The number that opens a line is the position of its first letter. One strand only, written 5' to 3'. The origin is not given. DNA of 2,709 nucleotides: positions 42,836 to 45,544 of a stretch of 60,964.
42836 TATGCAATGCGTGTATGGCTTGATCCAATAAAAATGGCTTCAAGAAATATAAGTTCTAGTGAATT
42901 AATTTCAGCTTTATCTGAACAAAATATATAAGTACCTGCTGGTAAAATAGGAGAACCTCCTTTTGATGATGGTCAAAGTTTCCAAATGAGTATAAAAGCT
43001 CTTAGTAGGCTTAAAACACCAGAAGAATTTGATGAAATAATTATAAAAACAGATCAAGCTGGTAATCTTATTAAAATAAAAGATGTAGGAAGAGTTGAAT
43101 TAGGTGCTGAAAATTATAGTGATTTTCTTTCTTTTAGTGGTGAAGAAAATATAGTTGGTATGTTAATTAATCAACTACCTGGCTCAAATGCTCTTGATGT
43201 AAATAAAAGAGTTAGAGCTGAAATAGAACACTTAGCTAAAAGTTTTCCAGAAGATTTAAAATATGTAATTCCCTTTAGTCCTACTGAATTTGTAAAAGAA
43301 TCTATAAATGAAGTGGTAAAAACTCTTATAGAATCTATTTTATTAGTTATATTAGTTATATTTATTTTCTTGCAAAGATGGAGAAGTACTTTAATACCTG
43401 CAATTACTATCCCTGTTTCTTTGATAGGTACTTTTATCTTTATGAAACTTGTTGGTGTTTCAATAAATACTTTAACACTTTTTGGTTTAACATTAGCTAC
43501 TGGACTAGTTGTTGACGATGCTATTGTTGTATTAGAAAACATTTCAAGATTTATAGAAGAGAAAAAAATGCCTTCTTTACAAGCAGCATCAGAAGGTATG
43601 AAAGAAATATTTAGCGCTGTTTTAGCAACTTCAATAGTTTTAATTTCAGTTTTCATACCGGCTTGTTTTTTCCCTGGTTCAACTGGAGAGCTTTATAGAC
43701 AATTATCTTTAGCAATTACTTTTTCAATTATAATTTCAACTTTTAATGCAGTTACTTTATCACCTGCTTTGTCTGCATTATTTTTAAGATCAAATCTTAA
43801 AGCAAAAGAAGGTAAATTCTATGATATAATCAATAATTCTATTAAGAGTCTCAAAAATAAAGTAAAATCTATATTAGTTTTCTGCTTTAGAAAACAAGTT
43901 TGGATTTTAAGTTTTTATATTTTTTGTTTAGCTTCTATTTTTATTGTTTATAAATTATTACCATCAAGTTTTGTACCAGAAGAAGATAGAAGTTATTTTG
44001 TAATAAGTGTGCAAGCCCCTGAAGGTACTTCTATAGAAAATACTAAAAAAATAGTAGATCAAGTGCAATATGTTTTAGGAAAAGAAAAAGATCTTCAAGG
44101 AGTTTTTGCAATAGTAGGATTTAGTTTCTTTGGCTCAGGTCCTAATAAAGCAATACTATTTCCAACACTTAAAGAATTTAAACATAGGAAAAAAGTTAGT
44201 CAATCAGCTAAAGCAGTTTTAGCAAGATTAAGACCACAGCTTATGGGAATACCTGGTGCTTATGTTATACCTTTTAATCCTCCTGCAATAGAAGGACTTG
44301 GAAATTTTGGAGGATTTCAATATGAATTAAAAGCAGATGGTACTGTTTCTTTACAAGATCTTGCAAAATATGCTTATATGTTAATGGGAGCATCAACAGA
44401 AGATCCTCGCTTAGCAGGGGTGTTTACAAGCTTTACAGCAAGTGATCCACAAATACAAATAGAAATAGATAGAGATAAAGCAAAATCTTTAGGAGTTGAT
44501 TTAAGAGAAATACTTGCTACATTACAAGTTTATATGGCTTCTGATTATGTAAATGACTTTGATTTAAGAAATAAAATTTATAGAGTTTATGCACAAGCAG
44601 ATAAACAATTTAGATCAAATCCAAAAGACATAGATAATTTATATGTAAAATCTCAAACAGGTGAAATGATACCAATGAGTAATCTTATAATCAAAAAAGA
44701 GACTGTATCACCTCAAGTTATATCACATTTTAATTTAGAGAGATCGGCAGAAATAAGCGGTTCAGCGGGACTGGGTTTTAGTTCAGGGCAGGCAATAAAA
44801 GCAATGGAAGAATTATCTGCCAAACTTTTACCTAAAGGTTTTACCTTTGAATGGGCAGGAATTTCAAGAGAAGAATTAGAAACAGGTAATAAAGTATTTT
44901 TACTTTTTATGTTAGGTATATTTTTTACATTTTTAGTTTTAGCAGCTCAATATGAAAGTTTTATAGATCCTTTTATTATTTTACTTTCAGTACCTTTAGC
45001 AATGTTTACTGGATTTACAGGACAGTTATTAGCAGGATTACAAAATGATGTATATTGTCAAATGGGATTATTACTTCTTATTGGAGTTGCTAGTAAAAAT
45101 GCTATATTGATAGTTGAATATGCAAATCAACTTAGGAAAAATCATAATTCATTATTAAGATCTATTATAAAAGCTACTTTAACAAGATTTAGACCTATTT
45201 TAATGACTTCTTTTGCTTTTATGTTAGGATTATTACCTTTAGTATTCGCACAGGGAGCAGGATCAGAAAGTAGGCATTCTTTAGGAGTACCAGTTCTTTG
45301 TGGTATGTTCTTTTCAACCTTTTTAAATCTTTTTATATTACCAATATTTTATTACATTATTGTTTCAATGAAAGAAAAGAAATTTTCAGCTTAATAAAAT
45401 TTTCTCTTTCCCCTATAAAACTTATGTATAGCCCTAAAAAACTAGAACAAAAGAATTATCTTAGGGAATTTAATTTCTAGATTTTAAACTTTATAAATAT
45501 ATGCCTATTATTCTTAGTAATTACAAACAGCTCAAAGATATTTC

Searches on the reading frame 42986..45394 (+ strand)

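Call 44: search_protein_families(library=pfam, proteins=[window:42986-45394:+], max_evalue=0.0001)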
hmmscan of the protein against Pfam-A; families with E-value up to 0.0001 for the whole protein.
window:42986-45394:+ (802 aa): 3 families
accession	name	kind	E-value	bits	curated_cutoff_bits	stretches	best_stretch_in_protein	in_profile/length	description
PF00873.25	ACR_tran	-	1.8e-254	847.5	28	1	2-792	227-1020/1021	AcrB/AcrD/AcrF family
PF03176.21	MMPL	-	6.9e-12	45.4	20.5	1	636-786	144-296/333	MMPL family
PF02355.23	SecD_SecF_C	-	4.9e-06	26.5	20.5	1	106-264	29-184/189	Protein export membrane protein SecD/SecF, C-terminal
